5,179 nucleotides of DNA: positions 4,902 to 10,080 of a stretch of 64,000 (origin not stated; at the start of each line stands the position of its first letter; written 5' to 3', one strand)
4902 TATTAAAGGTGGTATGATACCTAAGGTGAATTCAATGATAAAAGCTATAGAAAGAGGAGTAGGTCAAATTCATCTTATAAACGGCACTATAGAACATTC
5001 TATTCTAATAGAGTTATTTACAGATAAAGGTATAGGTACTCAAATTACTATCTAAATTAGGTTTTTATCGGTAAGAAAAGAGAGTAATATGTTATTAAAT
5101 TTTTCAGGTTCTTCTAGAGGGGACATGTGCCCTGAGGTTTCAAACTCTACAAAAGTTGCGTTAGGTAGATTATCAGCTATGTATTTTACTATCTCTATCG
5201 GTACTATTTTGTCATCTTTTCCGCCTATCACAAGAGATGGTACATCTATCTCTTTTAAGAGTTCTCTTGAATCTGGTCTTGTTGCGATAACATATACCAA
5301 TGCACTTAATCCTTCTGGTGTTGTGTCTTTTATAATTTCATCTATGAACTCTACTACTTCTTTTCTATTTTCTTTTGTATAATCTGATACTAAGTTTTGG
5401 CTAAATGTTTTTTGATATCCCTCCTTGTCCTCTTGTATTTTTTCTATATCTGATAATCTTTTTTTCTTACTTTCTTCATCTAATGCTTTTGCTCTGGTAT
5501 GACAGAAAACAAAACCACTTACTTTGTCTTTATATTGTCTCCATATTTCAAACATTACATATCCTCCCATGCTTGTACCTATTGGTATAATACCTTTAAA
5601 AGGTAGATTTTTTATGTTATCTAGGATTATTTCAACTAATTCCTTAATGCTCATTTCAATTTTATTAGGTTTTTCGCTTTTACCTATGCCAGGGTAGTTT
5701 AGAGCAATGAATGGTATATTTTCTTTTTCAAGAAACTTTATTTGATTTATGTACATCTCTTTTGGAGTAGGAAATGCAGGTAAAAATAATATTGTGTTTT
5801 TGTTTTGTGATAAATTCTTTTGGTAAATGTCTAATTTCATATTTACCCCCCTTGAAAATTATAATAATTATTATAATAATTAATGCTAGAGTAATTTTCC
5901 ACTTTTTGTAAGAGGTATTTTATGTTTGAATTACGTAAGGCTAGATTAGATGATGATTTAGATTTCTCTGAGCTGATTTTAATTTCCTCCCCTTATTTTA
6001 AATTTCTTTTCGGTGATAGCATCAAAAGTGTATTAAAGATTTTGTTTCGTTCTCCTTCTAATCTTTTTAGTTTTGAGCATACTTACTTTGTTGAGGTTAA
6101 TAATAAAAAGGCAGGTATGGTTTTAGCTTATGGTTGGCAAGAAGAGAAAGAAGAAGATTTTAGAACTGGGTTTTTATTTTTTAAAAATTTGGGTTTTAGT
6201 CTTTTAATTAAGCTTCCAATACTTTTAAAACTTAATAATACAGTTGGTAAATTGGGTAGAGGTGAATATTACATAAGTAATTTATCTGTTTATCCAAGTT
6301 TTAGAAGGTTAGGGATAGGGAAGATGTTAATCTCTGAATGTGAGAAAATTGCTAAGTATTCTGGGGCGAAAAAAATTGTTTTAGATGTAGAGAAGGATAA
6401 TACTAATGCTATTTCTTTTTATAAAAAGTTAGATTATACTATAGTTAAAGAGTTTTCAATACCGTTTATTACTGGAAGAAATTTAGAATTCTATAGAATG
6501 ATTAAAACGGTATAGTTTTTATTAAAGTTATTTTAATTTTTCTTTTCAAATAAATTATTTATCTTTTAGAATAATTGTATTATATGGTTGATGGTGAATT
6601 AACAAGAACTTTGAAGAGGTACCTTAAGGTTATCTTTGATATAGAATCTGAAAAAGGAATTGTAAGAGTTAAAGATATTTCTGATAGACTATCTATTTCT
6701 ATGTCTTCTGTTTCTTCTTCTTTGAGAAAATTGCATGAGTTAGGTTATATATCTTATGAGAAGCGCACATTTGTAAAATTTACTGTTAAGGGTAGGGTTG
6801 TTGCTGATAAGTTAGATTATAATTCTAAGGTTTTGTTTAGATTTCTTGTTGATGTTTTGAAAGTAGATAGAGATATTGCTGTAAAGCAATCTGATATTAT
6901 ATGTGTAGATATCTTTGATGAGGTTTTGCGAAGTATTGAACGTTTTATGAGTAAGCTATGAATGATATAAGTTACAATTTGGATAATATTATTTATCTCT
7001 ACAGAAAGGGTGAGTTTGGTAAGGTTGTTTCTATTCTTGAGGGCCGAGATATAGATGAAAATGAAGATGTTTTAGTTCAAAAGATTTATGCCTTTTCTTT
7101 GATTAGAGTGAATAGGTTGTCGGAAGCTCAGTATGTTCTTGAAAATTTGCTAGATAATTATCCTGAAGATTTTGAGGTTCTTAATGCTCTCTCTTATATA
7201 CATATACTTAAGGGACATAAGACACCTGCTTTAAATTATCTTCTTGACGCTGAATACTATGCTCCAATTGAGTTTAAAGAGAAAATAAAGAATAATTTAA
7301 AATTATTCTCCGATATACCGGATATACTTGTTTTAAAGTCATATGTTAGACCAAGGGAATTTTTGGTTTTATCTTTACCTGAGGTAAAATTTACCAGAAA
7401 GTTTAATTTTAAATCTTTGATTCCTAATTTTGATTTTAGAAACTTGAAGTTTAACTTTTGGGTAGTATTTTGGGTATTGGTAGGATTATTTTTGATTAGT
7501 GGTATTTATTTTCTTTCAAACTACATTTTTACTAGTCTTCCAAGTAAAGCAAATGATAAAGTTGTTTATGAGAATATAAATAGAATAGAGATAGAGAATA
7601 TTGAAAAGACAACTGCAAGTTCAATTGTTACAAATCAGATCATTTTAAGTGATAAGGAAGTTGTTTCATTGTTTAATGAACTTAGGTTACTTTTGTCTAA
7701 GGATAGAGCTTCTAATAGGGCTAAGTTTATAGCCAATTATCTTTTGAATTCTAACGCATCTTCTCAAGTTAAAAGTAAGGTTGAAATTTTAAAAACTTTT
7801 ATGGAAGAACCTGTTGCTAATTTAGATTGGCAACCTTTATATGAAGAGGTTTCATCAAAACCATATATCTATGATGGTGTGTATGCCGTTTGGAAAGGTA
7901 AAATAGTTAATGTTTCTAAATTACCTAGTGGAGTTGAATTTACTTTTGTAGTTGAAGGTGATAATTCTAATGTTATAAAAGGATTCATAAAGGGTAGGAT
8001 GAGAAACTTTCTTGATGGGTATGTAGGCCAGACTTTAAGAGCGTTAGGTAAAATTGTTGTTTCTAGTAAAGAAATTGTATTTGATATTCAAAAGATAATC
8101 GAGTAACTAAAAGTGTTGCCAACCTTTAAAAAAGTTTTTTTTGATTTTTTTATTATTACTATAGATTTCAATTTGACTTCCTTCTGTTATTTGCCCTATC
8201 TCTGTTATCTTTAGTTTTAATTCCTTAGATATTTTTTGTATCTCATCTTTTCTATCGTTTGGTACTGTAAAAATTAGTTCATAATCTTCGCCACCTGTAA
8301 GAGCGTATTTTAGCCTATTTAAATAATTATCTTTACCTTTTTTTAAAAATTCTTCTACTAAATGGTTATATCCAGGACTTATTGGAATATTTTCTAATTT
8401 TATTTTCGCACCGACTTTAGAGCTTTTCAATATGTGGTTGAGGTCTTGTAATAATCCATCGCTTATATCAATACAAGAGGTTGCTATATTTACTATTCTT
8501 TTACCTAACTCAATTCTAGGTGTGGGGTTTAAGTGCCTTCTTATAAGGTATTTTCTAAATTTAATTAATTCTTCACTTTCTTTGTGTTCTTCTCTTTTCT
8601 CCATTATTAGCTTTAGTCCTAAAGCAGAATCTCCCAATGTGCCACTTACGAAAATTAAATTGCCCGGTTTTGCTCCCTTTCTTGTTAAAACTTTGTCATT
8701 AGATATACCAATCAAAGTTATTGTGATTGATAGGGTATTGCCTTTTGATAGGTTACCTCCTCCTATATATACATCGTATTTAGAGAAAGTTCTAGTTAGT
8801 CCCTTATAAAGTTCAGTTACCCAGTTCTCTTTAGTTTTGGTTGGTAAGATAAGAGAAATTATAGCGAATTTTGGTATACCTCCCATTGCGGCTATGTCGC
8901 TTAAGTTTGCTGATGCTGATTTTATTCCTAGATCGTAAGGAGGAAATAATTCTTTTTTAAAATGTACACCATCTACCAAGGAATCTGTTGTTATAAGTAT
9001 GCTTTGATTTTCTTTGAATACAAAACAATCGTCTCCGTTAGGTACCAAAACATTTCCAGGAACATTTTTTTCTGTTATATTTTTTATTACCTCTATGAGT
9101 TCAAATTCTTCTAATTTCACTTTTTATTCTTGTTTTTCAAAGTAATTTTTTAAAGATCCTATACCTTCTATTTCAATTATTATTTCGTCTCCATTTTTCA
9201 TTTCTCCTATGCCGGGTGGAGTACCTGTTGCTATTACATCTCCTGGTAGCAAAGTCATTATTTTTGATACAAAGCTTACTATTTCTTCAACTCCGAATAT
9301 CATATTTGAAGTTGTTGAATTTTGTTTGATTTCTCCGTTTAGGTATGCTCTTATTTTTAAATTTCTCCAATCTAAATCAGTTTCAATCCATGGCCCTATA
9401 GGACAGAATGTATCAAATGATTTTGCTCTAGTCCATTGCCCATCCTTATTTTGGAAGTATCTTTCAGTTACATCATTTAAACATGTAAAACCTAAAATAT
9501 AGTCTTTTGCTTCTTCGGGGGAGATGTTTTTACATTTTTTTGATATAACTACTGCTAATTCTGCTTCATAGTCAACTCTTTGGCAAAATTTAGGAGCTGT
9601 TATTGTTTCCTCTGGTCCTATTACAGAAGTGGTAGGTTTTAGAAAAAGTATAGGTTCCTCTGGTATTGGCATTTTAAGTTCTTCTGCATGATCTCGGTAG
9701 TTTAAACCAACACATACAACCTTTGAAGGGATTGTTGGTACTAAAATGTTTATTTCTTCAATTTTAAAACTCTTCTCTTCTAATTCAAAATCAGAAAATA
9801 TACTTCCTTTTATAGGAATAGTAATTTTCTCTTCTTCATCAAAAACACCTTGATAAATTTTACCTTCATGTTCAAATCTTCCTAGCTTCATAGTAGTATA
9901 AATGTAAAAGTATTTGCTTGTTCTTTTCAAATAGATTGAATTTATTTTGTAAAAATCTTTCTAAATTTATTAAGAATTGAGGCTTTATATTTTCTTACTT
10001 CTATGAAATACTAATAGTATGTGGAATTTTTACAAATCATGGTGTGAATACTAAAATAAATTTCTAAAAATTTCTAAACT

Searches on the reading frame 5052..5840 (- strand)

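Call 58: search_protein_families(library=pfam, proteins=[window:5052-5840:-], max_evalue=0.0001)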
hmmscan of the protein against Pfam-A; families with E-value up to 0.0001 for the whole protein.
window:5052-5840:- (262 aa): 5 families
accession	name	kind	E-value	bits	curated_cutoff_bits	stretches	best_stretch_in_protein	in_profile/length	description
PF00561.26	Abhydrolase_1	-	4e-22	79.5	25.8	1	16-245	2-245/245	alpha/beta hydrolase fold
PF03096.20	Ndr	-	8.6e-11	41.5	23.3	1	61-256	78-276/283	Ndr family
PF12146.15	Hydrolase_4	-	2.5e-10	40.5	27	1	27-240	17-234/239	Serine aminopeptidase, S33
PF12697.13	Abhydrolase_6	-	2.7e-09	38.4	26.3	1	17-249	1-215/217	Alpha/beta hydrolase family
PF03959.19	FSH1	-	4.3e-05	23.7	21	0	195-245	156-206/211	Serine hydrolase (FSH1)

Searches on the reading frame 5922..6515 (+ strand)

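Call 58: search_protein_families(library=pfam, proteins=[window:5922-6515:+], max_evalue=0.0001)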
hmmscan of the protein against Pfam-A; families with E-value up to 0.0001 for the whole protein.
window:5922-6515:+ (197 aa): 4 families
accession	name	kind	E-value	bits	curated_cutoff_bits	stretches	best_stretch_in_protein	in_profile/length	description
PF00583.31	Acetyltransf_1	-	1.4e-15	58.1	20.7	1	52-172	33-116/116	Acetyltransferase (GNAT) family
PF13508.13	Acetyltransf_7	-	6e-11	43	27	1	115-173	26-83/84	Acetyltransferase (GNAT) domain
PF13673.13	Acetyltransf_10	-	1.9e-08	34.8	23.6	1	110-175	47-110/128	Acetyltransferase (GNAT) domain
PF08445.16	FR47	-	4.6e-07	30.2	22.1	1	117-175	23-80/86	FR47-like protein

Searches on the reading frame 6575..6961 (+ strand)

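Call 58: search_protein_families(library=pfam, proteins=[window:6575-6961:+], max_evalue=0.0001)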
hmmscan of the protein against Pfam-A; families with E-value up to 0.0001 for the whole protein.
window:6575-6961:+ (128 aa): 5 families
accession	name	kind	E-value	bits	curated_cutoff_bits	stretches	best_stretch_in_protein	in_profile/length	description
PF01325.25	Fe_dep_repress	-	7.5e-16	58.5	26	1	8-64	1-57/60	Iron dependent repressor, N-terminal DNA binding domain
PF13463.12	HTH_27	-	6e-07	30.1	22.2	1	19-73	8-68/68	Winged helix DNA-binding domain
PF01022.26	HTH_5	-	9.2e-06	25.9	22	1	32-61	18-47/47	Bacterial regulatory protein, arsR family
PF12802.13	MarR_2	-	3.3e-05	24.4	27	1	26-62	18-53/61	MarR family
PF02742.21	Fe_dep_repr_C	-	3.9e-05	24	27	0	70-127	1-58/70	Iron dependent repressor, metal binding and dimerisation domain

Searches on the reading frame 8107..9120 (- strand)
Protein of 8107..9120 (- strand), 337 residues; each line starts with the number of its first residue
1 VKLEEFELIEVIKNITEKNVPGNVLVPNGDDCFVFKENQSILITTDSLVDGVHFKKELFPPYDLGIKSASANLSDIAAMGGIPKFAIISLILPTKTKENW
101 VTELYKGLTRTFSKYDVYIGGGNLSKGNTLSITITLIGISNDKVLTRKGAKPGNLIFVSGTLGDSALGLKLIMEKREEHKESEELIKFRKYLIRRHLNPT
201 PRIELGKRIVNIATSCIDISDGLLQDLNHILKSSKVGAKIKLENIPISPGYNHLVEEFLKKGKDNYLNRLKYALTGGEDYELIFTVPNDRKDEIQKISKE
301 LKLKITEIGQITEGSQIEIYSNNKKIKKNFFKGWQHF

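Call 58: search_protein_families(library=pfam, proteins=[window:8107-9120:-], max_evalue=0.0001)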
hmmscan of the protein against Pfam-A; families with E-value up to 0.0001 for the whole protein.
window:8107-9120:- (337 aa): 2 families
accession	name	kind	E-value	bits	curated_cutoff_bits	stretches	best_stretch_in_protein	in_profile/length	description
PF00586.29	AIRS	-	1.5e-24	87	24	1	29-139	1-111/112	AIR synthase related protein, N-terminal domain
PF02769.27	AIRS_C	-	1.7e-12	48.2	23.1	1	151-319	1-153/156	AIR synthase related protein, C-terminal domain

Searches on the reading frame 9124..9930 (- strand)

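Call 14: search_protein_families(library=ncbifam, proteins=[window:9124-9930:-], max_evalue=0.00001)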
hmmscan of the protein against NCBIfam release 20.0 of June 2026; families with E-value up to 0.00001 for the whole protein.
window:9124-9930:- (268 aa): 6 families
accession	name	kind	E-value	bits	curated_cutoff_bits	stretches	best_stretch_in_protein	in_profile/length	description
TIGR02303.1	HpaG-C-term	equivalog_domain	2.3e-65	220.5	276.4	1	51-265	25-243/245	4-hydroxyphenylacetate degradation bifunctional isomerase/decarboxylase, C-terminal subunit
NF053535.1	DhyDRhmHlse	equivalog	1e-58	198.9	500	1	69-253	71-259/284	2,4-didehydro-3-deoxy-L-rhamnonate hydrolase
NF011750.0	PRK15203.1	equivalog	1.2e-48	166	811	1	68-263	222-421/429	4-hydroxyphenylacetate degradation bifunctional isomerase/decarboxylase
NF007967.0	PRK10691.1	equivalog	1e-40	139.4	201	1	69-256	17-211/219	fumarylacetoacetate hydrolase family protein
NF009399.0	PRK12764.1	equivalog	6.8e-40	137.5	444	1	59-256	12-211/501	fumarylacetoacetate hydrolase family protein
TIGR02305.1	HpaG-N-term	equivalog_domain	2.4e-36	125.2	228.65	1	70-262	2-203/205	4-hydroxyphenylacetate degradation bifunctional isomerase/decarboxylase, N-terminal subunit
